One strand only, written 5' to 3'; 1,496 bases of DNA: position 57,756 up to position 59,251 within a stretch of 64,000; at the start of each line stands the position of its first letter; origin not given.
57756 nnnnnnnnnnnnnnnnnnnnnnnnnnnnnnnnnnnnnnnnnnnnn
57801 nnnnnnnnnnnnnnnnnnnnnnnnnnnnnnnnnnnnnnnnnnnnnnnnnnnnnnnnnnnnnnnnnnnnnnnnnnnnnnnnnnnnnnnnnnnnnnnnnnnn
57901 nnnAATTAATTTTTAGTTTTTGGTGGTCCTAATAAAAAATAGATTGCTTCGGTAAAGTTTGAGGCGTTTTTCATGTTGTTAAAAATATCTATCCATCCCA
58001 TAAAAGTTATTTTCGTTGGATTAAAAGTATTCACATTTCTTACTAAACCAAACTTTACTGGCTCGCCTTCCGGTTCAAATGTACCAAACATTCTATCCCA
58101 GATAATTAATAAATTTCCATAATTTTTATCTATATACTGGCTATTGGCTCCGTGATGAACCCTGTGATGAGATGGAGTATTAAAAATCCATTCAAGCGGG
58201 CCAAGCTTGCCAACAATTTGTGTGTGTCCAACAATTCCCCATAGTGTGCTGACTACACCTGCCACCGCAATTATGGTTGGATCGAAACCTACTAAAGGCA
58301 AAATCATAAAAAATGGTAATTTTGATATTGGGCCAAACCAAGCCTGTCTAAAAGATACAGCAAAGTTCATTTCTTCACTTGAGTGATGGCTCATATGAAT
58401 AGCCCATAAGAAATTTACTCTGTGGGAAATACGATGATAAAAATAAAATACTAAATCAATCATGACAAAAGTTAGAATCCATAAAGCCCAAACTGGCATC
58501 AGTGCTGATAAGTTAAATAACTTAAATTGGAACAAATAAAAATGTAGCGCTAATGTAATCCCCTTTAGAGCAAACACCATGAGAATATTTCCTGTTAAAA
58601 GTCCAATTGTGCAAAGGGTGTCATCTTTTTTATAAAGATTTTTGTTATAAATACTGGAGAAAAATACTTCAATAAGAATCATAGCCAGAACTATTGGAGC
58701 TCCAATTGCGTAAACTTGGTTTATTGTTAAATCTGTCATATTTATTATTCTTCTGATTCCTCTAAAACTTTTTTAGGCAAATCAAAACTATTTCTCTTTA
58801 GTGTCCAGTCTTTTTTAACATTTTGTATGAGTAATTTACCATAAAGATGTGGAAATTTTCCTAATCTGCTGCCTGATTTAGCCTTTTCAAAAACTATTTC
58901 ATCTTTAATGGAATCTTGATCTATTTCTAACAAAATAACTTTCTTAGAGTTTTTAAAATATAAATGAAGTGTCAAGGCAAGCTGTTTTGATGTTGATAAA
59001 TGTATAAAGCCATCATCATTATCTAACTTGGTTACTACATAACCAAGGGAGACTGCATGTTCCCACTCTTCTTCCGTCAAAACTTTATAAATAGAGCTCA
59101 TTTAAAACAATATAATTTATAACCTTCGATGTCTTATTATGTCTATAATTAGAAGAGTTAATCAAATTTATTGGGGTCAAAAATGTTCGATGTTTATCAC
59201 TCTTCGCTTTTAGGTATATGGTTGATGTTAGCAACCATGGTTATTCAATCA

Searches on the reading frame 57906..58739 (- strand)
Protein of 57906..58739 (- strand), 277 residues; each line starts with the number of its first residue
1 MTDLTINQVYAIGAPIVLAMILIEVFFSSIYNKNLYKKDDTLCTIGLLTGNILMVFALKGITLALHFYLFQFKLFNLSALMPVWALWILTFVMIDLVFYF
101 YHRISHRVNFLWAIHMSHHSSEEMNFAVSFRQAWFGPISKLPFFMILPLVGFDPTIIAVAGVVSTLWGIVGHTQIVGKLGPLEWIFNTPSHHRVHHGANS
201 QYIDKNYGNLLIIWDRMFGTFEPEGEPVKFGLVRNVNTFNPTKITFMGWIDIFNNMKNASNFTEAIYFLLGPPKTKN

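Call 3: search_protein_families(library=ncbifam, proteins=[window:57906-58739:-], max_evalue=0.01)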
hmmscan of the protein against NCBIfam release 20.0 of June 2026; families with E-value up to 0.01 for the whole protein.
window:57906-58739:- (277 aa): 1 family
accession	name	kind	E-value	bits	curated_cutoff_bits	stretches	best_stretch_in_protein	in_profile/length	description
NF052566.1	OrLpdHdlsOlsERhiz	equivalog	3.1e-21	76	475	1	48-226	75-260/293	ornithine lipid hydroxylase OlsE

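Call 4: search_protein_families(library=pfam, proteins=[window:57906-58739:-], max_evalue=0.01)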
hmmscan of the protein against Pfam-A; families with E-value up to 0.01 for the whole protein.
window:57906-58739:- (277 aa): 1 family
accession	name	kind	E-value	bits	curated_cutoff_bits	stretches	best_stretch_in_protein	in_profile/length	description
PF04116.19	FA_hydroxylase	-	4e-30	105.4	31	1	87-220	1-132/132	Fatty acid hydroxylase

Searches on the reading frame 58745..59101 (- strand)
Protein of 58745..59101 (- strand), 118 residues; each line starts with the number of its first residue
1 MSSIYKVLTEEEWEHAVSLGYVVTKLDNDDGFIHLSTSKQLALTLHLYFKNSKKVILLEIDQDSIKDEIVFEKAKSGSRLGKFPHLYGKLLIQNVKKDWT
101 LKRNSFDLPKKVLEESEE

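Call 3: search_protein_families(library=ncbifam, proteins=[window:58745-59101:-], max_evalue=0.01)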
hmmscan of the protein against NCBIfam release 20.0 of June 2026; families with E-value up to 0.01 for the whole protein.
window:58745-59101:- (118 aa): 0 families

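Call 4: search_protein_families(library=pfam, proteins=[window:58745-59101:-], max_evalue=0.01)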
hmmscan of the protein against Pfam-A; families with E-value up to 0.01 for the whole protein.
window:58745-59101:- (118 aa): 1 family
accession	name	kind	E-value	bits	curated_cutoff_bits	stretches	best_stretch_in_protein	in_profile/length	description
PF06108.18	DUF952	-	2.9e-22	78.8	23.7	1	8-96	2-88/90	Protein of unknown function (DUF952)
